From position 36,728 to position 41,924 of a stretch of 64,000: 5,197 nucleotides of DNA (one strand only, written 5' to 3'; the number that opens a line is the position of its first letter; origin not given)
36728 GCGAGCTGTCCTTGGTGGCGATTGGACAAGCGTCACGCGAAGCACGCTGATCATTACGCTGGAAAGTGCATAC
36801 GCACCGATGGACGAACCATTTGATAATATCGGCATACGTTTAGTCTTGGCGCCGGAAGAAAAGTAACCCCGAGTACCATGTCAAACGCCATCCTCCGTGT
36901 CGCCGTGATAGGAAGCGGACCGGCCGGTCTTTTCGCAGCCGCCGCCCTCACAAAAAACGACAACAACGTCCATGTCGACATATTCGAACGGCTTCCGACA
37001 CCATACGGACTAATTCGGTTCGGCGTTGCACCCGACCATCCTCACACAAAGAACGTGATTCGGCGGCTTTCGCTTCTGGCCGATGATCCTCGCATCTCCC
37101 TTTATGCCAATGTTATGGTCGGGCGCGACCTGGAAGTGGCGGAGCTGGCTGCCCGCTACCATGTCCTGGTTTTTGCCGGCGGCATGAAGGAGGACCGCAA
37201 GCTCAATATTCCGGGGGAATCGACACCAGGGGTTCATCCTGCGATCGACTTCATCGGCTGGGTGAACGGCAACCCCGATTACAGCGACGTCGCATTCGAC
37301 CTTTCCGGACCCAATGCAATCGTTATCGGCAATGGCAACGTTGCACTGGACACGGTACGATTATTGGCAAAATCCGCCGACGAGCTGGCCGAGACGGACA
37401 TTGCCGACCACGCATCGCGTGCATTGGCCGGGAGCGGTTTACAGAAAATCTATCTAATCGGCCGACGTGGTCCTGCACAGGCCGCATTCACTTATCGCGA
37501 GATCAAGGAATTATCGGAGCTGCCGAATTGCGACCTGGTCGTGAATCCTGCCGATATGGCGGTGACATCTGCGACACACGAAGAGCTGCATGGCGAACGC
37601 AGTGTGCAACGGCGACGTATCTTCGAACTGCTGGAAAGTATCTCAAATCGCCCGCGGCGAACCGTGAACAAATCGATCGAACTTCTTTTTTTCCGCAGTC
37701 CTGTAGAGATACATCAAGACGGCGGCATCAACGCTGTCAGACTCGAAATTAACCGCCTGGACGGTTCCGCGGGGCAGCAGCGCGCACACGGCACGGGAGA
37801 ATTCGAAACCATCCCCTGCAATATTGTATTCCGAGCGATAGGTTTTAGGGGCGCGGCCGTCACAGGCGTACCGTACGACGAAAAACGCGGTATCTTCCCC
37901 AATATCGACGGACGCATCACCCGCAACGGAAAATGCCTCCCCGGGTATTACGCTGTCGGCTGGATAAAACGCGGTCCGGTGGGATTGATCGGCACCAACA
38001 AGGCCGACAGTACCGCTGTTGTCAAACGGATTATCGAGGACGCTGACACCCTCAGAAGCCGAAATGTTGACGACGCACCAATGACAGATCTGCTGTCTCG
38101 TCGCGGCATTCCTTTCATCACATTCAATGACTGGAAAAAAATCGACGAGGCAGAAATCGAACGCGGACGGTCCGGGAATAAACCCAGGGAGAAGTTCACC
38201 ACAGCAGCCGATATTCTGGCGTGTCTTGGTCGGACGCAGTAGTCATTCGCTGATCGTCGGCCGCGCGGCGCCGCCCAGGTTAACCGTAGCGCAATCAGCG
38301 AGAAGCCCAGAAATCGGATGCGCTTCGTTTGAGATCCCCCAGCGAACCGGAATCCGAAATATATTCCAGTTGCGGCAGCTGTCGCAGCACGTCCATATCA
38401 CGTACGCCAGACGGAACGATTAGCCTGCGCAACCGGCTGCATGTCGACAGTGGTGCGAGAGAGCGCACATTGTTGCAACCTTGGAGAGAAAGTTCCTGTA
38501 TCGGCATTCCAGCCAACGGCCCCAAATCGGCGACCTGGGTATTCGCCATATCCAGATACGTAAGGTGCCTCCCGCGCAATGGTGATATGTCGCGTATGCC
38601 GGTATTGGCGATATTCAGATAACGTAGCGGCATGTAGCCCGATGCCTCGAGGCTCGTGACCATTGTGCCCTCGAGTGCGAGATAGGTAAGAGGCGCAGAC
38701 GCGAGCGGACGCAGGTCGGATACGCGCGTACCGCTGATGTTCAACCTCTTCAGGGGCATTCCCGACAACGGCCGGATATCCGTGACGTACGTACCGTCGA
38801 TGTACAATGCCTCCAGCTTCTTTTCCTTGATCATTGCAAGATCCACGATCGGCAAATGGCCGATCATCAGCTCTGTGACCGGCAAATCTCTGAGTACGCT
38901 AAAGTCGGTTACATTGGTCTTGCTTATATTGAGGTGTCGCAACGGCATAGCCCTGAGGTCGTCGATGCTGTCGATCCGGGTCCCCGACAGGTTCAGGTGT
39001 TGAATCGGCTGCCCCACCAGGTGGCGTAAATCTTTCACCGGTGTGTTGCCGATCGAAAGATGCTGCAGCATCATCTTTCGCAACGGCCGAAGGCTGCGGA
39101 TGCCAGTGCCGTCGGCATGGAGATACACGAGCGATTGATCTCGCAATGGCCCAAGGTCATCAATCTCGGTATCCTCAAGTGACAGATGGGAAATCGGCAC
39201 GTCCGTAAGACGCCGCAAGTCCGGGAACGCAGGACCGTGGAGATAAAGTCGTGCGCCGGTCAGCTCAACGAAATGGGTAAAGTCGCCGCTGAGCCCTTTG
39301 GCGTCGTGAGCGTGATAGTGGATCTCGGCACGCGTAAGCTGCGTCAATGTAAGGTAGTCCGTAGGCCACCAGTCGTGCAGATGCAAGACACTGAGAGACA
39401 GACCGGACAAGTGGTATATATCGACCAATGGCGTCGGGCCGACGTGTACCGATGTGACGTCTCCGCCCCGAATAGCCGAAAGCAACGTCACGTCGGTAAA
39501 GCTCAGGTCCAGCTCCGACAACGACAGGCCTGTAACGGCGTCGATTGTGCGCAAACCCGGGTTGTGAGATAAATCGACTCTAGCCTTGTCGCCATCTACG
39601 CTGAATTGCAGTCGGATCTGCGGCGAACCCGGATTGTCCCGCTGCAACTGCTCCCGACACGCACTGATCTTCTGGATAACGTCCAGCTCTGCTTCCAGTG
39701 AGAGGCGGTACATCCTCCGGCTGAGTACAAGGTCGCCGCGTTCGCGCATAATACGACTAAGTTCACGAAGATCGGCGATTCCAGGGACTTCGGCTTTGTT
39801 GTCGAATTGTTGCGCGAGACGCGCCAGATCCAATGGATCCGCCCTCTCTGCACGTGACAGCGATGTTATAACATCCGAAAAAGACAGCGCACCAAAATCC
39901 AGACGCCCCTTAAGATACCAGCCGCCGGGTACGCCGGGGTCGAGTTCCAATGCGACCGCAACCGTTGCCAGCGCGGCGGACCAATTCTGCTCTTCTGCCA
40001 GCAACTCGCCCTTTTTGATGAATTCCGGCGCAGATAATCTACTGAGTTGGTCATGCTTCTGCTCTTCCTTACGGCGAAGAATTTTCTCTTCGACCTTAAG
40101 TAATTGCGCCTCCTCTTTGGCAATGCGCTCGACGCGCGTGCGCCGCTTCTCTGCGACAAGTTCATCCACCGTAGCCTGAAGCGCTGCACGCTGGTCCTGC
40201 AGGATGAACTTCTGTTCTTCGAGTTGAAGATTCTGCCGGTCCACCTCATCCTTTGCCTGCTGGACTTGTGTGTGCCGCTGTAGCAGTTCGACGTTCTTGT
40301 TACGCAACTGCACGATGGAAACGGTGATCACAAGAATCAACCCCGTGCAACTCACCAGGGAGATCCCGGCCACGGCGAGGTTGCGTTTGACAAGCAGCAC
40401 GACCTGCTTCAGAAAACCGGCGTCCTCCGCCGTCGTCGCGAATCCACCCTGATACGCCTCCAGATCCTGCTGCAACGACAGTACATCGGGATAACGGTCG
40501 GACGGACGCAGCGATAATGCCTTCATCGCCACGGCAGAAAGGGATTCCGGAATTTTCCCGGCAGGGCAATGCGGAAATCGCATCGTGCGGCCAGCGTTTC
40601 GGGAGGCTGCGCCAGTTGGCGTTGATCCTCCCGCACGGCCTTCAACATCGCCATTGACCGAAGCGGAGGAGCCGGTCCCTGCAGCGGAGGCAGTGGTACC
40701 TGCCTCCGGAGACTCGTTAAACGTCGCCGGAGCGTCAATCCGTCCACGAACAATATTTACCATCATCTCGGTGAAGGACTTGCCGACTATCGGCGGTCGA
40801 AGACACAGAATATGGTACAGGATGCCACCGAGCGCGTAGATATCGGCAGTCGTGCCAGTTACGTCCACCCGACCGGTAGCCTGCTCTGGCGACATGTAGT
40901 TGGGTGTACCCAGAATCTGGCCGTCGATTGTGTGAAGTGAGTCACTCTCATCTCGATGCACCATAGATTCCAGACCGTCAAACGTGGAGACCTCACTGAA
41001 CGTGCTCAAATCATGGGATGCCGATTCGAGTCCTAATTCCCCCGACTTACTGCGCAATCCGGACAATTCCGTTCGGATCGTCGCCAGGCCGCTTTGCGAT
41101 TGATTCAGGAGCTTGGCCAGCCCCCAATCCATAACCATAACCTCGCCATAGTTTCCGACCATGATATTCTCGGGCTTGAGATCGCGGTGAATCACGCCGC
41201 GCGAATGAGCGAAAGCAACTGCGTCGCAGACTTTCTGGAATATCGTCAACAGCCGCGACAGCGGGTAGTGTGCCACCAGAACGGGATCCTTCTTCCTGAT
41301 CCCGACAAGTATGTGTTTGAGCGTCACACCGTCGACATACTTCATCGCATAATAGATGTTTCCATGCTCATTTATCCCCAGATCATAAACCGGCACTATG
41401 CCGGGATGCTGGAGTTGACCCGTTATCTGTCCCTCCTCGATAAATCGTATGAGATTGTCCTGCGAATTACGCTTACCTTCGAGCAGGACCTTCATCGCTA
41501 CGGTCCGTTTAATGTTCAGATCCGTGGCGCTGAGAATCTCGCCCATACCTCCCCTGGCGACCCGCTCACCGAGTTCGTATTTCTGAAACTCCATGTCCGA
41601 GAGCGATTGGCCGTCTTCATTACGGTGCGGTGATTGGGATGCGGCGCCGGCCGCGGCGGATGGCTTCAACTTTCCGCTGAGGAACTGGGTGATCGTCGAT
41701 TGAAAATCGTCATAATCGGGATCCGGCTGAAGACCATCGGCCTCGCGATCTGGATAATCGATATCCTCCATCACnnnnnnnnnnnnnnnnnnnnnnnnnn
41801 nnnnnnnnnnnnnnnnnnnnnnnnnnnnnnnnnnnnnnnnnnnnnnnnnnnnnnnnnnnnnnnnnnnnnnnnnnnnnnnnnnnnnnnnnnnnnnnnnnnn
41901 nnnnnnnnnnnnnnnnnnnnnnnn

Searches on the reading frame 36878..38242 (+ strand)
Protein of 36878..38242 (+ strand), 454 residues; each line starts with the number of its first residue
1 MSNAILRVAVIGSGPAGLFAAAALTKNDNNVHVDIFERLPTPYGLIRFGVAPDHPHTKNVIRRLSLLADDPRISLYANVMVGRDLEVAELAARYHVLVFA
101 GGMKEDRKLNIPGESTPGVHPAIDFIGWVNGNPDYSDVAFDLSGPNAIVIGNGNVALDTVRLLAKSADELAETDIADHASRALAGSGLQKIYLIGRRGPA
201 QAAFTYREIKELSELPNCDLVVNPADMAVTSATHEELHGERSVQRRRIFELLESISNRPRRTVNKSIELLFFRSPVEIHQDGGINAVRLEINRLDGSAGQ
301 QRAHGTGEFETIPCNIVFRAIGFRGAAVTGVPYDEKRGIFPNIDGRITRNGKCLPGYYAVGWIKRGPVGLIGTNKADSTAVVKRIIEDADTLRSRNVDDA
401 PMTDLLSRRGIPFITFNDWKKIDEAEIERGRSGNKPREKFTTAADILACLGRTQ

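Call 16: search_protein_families(library=pfam, proteins=[window:36878-38242:+], max_evalue=0.001)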
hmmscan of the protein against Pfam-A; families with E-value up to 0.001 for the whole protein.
window:36878-38242:+ (454 aa): 4 families
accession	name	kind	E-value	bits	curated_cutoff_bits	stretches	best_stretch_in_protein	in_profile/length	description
PF07992.20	Pyr_redox_2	-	1.2e-08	35.2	26.1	1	7-169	2-167/291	Pyridine nucleotide-disulphide oxidoreductase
PF13450.12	NAD_binding_8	-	1.1e-06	29.3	21.9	1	10-57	1-46/68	NAD(P)-binding Rossmann-like domain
PF00070.33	Pyr_redox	-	1.5e-05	25.9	22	0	7-40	1-32/82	Pyridine nucleotide-disulphide oxidoreductase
PF13454.12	NAD_binding_9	-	0.00031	21.2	21.8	0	9-71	1-65/155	FAD-NAD(P)-binding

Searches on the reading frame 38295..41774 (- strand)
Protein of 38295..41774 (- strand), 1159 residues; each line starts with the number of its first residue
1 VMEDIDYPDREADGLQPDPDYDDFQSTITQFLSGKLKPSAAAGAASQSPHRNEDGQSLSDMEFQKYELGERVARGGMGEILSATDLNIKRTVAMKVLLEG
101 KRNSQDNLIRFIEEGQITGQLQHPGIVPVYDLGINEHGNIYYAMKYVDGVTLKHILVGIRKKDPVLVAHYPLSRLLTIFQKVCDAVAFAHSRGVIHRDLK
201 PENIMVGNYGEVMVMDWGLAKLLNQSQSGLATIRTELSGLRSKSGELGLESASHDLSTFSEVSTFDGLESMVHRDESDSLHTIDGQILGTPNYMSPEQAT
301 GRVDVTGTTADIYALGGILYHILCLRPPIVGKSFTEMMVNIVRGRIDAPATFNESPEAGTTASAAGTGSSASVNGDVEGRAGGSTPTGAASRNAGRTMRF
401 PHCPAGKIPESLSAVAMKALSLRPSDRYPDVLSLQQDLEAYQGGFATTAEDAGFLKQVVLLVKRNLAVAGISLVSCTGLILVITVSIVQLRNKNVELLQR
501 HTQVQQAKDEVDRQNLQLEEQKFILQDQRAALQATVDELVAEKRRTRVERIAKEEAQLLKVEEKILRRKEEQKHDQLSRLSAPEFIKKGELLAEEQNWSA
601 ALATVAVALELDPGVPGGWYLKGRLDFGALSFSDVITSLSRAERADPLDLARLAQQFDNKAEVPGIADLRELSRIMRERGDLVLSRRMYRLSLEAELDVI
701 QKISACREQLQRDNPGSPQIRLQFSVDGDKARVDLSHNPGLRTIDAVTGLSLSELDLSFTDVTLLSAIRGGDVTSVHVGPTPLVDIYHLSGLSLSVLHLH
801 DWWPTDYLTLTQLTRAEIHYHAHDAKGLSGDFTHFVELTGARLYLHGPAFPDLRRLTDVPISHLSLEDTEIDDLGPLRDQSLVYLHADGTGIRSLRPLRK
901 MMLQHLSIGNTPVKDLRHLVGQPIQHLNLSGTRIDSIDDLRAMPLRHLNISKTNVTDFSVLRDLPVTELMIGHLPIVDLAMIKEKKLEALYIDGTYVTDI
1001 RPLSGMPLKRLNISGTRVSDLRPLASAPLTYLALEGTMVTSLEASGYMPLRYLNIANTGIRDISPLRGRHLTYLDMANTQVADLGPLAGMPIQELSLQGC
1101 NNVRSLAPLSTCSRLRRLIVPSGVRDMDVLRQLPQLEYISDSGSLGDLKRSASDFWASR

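Call 16: search_protein_families(library=pfam, proteins=[window:38295-41774:-], max_evalue=0.001)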
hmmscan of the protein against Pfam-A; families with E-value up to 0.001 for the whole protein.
window:38295-41774:- (1159 aa): 4 families
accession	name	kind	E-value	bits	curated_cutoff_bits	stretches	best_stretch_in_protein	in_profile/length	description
PF00069.31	Pkinase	-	1.6e-34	119.9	31.7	2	66-228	1-153/263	Protein kinase domain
PF12799.13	LRR_4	-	8.2e-23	80.4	27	1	1050-1088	3-43/44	Leucine Rich repeats (2 copies)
PF07714.23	PK_Tyr_Ser-Thr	-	1.7e-19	70.6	23.1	1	68-227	3-156/258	Protein tyrosine and serine/threonine kinase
PF23952.1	LRR_EndoS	-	9.5e-05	23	27.9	0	1073-1117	27-72/116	Endo-beta-N-acetylglucosaminidase EndoS LRR domain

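Call 61: search_protein_families(library=padloc, proteins=[window:38295-41774:-], max_evalue=0.001)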
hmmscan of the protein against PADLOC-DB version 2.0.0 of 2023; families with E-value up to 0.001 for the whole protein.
window:38295-41774:- (1159 aa): 33 families (the best 25 are shown)
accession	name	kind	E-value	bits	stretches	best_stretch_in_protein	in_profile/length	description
PDLC04042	PD-T4-6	-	6.4e-61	204.6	2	62-230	7-166/292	-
PDLC04061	PD-T4-6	-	2e-56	190.5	2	61-231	13-178/510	-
PDLC04053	PD-T4-6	-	4.5e-54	182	2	60-227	5-165/311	-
PDLC04052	PD-T4-6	-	6.8e-54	181.9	2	64-229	9-169/496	-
PDLC04060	PD-T4-6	-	3.3e-53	179.3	2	64-225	8-160/486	-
PDLC04138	mad6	-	1.3e-49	167.7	2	63-229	50-209/659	mads_6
PDLC04054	PD-T4-6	-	5e-47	159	2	66-230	12-168/347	-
PDLC04043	PD-T4-6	-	3e-46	156.4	2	60-225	11-167/452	-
PDLC04047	PD-T4-6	-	7.6e-46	154.7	2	63-220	9-158/327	-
PDLC04039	PD-T4-6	-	3.9e-43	146.1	2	59-224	9-165/458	-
PDLC04057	PD-T4-6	-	2.2e-41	140.3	2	65-226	9-162/443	-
PDLC04040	PD-T4-6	-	9e-41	138.2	2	73-231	3-160/547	-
PDLC04064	PD-T4-6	-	4.9e-39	132.3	2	68-222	24-168/369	-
PDLC04041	PD-T4-6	-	1.2e-37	128.2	2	64-241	28-199/443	-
PDLC01088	C3a189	-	1.2e-37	127.9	1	74-345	7-220/840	kinase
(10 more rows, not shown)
